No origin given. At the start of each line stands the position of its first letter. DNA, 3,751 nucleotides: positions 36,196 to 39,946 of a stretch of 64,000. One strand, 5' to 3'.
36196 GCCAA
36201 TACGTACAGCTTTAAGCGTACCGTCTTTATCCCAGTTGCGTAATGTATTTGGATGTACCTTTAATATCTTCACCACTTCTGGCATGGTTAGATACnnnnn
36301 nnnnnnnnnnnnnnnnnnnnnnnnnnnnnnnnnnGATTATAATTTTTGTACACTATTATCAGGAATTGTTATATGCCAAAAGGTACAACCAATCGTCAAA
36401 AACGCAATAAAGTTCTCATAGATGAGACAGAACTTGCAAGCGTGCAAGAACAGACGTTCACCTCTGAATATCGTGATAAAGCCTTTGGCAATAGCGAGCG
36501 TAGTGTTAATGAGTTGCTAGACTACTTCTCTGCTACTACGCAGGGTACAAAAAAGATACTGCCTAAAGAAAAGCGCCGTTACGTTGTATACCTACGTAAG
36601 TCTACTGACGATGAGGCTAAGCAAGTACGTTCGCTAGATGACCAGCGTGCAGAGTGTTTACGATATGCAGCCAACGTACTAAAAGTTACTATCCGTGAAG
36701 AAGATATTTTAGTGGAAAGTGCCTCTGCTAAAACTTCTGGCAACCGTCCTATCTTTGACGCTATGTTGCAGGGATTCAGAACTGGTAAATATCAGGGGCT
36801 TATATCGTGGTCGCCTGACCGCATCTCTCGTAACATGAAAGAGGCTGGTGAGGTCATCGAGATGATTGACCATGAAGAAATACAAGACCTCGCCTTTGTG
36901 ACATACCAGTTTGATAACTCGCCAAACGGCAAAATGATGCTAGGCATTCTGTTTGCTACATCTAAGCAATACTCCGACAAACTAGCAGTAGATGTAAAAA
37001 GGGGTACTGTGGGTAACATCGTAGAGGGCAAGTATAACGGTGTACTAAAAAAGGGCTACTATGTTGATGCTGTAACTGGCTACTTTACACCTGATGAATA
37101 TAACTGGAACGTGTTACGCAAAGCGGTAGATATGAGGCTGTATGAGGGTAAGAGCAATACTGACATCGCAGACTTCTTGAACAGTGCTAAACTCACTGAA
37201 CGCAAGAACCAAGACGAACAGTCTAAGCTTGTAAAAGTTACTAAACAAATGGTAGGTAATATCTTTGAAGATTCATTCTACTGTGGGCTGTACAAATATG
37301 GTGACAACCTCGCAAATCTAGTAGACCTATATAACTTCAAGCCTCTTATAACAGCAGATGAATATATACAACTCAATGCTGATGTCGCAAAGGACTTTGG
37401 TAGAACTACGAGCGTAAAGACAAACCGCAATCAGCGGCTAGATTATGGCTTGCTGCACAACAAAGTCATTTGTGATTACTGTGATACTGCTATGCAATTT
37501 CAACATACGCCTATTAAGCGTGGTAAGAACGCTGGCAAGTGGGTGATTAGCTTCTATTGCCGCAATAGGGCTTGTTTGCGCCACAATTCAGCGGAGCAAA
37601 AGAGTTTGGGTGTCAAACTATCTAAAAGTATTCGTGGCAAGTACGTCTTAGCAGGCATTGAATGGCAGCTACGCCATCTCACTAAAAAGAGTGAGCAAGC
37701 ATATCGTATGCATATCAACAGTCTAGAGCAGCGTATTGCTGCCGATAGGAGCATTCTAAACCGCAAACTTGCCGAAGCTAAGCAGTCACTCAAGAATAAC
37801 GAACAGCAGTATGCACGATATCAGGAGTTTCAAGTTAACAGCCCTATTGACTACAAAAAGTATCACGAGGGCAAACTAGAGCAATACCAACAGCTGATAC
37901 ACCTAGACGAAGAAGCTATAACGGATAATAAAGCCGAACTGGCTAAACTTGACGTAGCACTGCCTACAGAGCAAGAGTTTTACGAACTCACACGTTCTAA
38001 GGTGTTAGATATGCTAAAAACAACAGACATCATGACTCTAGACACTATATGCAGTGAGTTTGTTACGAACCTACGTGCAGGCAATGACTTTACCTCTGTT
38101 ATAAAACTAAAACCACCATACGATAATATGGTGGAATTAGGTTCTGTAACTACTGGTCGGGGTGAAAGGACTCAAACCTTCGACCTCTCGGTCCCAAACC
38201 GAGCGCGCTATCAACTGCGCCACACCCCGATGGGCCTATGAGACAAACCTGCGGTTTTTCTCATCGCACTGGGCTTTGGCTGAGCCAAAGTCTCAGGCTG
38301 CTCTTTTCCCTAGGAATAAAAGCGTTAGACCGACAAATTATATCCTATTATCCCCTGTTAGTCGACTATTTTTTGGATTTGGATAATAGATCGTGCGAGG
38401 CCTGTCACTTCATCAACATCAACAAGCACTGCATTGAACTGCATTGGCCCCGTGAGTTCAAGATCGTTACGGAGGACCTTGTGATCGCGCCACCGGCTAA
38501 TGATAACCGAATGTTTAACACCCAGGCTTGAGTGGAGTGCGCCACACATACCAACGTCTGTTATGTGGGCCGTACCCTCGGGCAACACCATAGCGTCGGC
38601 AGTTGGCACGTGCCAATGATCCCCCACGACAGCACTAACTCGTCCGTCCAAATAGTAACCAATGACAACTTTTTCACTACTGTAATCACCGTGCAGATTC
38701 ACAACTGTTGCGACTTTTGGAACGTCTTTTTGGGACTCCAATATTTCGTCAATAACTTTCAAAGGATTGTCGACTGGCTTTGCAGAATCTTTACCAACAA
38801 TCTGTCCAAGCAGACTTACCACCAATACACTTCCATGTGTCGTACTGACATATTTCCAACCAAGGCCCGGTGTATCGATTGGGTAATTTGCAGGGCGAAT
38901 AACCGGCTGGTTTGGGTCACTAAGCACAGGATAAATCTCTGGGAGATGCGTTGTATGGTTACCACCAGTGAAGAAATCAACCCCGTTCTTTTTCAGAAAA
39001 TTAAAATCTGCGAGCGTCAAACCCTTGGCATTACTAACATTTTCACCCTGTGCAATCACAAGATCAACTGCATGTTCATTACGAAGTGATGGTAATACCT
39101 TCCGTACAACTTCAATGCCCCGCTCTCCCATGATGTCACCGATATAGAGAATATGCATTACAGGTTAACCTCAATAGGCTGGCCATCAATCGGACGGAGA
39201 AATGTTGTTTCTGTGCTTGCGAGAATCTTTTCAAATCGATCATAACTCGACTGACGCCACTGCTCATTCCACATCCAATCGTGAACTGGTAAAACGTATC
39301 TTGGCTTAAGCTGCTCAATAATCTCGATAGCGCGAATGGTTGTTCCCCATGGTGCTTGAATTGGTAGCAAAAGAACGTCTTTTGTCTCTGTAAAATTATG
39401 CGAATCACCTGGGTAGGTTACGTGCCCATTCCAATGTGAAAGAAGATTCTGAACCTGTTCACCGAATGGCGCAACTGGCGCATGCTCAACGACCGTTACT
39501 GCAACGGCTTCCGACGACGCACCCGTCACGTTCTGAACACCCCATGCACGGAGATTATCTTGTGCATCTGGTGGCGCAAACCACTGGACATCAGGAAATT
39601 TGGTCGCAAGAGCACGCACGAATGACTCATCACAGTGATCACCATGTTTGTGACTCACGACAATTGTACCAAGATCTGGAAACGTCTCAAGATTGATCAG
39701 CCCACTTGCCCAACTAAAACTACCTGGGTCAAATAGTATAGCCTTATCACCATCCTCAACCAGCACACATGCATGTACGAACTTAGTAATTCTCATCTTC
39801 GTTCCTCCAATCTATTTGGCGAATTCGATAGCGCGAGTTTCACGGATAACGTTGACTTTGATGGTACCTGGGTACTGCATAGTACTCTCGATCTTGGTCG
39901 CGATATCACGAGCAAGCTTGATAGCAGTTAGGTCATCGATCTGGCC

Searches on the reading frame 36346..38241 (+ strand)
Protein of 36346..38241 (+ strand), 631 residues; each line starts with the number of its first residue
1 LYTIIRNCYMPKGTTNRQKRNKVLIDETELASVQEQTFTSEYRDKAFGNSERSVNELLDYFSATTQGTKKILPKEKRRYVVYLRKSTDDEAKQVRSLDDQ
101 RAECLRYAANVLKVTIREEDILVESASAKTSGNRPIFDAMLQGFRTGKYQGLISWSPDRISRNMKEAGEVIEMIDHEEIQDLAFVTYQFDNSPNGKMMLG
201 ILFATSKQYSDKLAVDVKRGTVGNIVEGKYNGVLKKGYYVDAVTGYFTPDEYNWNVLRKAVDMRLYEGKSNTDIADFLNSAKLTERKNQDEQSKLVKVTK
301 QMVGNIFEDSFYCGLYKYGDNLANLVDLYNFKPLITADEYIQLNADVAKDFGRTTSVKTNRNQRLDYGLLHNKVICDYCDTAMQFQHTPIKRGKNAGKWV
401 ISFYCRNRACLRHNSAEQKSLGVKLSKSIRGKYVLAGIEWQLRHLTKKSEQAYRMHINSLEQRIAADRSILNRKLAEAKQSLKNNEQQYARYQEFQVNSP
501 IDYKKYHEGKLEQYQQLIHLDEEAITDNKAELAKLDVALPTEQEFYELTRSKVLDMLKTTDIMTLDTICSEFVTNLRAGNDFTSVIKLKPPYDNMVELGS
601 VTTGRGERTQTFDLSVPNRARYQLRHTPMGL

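Call 8: search_protein_families(library=pfam, proteins=[window:36346-38241:+], max_evalue=0.01)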
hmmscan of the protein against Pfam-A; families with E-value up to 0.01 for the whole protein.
window:36346-38241:+ (631 aa): 2 families
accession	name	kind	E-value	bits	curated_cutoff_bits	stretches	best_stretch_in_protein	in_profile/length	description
PF00239.26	Resolvase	-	2.8e-18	66.9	23.3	1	80-228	2-143/145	Resolvase, N terminal domain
PF07508.19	Recombinase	-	5.2e-08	33.5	21.1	1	254-347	4-99/102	Recombinase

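Call 30: find_homologous_proteins(query=window:36373-38241:+, max_evalue=1e-10)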
Query window:36373-38241:+ (622 aa): 346 proteins with E <= 1e-10 among 8000 candidates; the best 120 are listed.
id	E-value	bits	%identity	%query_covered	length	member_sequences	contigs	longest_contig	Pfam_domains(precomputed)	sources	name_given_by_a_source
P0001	0.0e+0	1402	100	100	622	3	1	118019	PF07508.20,PF00239.27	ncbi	-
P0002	0.0e+0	1258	90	100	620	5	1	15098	PF07508.20,PF00239.27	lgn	-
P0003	0.0e+0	1249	89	100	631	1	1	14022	PF07508.20,PF00239.27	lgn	-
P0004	0.0e+0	1228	91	96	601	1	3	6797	PF07508.20,PF00239.27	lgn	-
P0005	0.0e+0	1210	89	96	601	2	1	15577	PF07508.20,PF00239.27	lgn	-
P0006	0.0e+0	1209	86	100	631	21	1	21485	PF07508.20,PF00239.27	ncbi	-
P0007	0.0e+0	1202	90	96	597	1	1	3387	PF07508.20,PF00239.27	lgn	-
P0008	0.0e+0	1183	84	100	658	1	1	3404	PF07508.20,PF00239.27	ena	-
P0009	0.0e+0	1160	86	96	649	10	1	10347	PF07508.20,PF00239.27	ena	-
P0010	0.0e+0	1147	84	96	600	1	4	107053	PF07508.20,PF00239.27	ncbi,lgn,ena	-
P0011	0.0e+0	1117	80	100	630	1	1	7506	PF07508.20,PF00239.27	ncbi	-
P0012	0.0e+0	1053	75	98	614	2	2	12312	PF00239.27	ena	-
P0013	0.0e+0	1037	76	96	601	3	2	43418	PF07508.20,PF00239.27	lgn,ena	-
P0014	2.5e-293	992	73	96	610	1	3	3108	PF07508.20,PF00239.27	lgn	-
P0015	4.5e-290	981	70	99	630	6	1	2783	PF00239.27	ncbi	-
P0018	9.0e-285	964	71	96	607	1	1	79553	PF07508.20,PF00239.27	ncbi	-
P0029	3.4e-265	899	66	98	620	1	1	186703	PF07508.20,PF00239.27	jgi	jgi:DNA invertase Pin-like site-specific DNA recombinase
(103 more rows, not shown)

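Call 31: find_encoding_contigs(protein=P0010, flank=10000, max_places=4)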
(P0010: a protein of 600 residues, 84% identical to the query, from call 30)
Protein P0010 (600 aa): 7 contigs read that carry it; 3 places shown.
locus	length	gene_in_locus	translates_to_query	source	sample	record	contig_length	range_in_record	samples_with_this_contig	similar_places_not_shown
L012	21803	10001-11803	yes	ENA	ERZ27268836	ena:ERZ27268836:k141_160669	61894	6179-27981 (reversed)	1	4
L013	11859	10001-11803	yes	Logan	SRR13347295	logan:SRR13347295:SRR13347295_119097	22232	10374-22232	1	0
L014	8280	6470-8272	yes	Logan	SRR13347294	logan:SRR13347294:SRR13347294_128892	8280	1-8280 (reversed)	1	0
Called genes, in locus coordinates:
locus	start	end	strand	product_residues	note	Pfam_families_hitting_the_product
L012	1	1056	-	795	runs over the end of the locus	PF05673:DUF815 (faint), PF13191:AAA_16 (faint), PF20030:bpMoxR (faint), PF00004:AAA (weak), PF00004:AAA, PF07724:AAA_2, PF07728:AAA_5, PF10431:ClpB_D2-small, +4 more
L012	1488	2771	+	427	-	PF08245:Mur_ligase_M, PF08353:MurT_C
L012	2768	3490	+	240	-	PF07685:GATase_3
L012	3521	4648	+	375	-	PF01757:Acyl_transf_3, PF10129:OpgC_C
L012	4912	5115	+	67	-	-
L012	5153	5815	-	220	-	-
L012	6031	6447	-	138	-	-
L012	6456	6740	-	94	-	-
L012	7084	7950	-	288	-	-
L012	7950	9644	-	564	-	PF13589:HATPase_c_3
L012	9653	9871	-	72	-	-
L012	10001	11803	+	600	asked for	PF00239:Resolvase, PF07508:Recombinase (faint)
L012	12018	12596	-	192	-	-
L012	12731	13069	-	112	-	-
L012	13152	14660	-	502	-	PF12072:RNase_Y_N, PF13083:KH_KhpA-B (weak), PF00013:KH_1 (weak), PF01966:HD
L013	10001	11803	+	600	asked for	PF00239:Resolvase, PF07508:Recombinase (faint)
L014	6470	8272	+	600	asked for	PF00239:Resolvase, PF07508:Recombinase (faint)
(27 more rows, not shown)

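Call 32: find_encoding_contigs(protein=P0018, flank=10000, max_places=3)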
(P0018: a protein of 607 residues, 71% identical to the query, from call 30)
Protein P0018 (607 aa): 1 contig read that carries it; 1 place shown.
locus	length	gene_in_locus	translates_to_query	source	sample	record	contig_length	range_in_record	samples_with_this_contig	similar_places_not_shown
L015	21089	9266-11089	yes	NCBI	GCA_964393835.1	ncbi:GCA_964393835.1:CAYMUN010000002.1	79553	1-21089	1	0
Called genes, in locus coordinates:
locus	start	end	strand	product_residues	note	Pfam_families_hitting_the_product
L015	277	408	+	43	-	-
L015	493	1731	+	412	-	PF00145:DNA_methylase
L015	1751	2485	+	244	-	PF14511:RE_EcoO109I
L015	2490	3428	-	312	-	PF08240:ADH_N, PF00107:ADH_zinc_N, PF13602:ADH_zinc_N_2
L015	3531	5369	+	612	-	PF00122:E1-E2_ATPase, PF00702:Hydrolase, PF08282:Hydrolase_3 (faint)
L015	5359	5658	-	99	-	-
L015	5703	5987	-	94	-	-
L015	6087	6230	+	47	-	-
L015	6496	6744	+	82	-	-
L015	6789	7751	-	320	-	-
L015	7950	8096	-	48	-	-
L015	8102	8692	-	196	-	PF11611:DUF4352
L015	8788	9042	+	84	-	PF13560:HTH_31, PF12844:HTH_19, PF01381:HTH_3, PF13443:HTH_26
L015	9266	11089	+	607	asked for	PF00239:Resolvase, PF07508:Recombinase (faint)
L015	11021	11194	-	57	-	-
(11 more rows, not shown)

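Call 33: find_encoding_contigs(protein=P0029, flank=10000, max_places=3)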
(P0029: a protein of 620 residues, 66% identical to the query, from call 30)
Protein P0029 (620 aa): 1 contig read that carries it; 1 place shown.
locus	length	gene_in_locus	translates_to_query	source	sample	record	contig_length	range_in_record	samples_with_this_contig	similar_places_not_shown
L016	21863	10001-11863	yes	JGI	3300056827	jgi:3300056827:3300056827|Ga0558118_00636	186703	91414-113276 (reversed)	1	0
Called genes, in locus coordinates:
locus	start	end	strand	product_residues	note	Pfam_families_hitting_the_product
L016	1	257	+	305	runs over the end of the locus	PF11611:DUF4352 (weak)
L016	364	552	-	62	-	-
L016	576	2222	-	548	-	PF03109:ABC1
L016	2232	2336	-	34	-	-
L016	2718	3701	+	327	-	PF13936:HTH_38, PF00665:rve (weak)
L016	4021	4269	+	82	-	PF13518:HTH_28 (weak)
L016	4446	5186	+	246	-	PF00665:rve, PF13683:rve_3, PF13333:rve_2 (weak)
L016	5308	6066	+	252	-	PF00665:rve, PF13683:rve_3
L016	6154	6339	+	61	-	-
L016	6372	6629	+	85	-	-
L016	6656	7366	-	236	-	-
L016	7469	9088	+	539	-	-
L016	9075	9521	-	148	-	PF20118:DUF6508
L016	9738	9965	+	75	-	-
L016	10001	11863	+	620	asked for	PF00239:Resolvase, PF07508:Recombinase (weak)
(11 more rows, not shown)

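Call 40: find_related_loci(query=window:36373-38153:+, collection=viral_contigs, flank=10000)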
Query window:36373-38153:+ (593 aa) in viral_contigs; peptide patterns used: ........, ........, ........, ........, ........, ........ (x = any residue, [..] = any of these).
5 stretches matched a pattern, but none encodes a relative of the query by tblastn (E <= 1e-3).

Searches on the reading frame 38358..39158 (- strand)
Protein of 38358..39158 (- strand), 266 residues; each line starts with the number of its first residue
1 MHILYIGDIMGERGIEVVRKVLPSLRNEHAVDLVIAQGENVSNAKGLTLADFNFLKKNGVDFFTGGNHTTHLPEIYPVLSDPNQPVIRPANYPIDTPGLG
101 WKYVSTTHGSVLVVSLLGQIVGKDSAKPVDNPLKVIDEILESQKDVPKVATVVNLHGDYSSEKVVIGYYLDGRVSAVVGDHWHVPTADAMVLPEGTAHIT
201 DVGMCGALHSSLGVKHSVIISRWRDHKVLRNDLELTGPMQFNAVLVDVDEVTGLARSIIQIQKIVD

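Call 15: search_protein_families(library=pfam, proteins=[window:38358-39158:-], max_evalue=0.001)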
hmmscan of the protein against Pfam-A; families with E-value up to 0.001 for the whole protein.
window:38358-39158:- (266 aa): 2 families
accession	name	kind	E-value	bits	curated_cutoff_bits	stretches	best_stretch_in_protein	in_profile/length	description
PF13277.11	YmdB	-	4.1e-74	249.5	27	1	4-261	1-253/253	YmdB-like protein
PF00149.33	Metallophos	-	7.9e-07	30.1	21.5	1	1-185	1-191/191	Calcineurin-like phosphoesterase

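Call 18: find_encoding_contigs(protein=window:38358-39158:-, flank=10000, max_places=10)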
Protein window:38358-39158:- (266 aa): 1 contig read that carries it; 1 place shown.
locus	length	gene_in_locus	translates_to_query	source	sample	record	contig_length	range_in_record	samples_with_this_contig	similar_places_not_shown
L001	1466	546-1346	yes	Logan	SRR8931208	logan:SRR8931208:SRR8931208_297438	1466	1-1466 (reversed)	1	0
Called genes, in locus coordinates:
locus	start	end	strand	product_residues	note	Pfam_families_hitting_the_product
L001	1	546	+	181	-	?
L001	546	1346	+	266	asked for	PF00149:Metallophos (weak), PF13277:YmdB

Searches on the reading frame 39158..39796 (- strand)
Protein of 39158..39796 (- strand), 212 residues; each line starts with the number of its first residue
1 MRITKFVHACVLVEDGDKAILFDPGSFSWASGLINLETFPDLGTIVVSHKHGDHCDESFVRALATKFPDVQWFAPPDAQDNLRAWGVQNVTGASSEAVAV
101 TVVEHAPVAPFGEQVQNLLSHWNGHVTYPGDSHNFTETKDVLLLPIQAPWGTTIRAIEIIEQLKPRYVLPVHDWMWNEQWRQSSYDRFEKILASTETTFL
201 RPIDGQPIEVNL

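Call 15: search_protein_families(library=pfam, proteins=[window:39158-39796:-], max_evalue=0.001)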
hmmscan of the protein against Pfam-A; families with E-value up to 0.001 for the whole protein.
window:39158-39796:- (212 aa): 3 families
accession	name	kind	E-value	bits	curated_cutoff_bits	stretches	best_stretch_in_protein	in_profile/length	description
PF13483.12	Lactamase_B_3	-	1.2e-16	61.5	24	1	2-172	1-160/160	Beta-lactamase superfamily domain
PF12706.13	Lactamase_B_2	-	4.1e-09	36.8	27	1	20-107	3-92/200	Beta-lactamase superfamily domain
PF00753.33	Lactamase_B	-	7.2e-07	29.8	22.7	1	5-86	3-86/196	Metallo-beta-lactamase superfamily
